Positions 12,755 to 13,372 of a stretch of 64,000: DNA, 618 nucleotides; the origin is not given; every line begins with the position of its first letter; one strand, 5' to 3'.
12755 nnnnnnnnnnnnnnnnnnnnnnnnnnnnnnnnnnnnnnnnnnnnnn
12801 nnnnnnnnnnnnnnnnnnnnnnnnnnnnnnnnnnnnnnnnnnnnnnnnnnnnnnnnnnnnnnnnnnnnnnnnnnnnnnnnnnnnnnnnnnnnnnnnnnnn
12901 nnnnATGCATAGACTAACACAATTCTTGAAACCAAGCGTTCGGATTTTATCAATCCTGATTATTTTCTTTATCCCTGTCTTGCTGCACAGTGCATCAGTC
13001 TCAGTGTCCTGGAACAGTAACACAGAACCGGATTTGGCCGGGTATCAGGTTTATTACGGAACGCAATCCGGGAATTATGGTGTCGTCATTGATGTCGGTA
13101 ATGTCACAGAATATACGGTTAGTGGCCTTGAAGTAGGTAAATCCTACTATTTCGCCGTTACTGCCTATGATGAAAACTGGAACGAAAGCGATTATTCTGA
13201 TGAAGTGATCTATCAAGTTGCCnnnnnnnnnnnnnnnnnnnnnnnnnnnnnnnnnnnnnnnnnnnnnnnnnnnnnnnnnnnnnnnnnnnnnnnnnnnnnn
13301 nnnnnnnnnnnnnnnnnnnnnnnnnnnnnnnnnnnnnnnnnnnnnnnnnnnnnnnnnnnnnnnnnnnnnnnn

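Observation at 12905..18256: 5.4-kb gene for a T9SS-secreted surface protein with 13 tandem Ig-like repeats and two novel paralogous domains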

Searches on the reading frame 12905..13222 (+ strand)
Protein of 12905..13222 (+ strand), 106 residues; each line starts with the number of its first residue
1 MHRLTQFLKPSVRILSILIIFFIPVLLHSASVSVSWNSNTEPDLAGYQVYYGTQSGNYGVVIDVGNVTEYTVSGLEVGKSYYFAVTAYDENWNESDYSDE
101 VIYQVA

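Call 13: search_protein_families(library=pfam, proteins=[window:12905-13222:+], max_evalue=10)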
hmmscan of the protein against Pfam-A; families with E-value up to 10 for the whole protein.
seq(106 aa): 3 families
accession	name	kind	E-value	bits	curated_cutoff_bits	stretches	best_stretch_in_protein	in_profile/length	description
PF00041.27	fn3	-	8.6e-08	32.7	25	1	29-98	13-78/84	Fibronectin type III domain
PF16656.11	Pur_ac_phosph_N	-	8.2e-06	26.7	30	1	29-94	12-87/93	Purple acid Phosphatase, N-terminal domain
PF10179.15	NDNF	-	0.0055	17.2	27.3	1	62-95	83-116/127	Neuron-derived neurotrophic factor, first Fn(III) domain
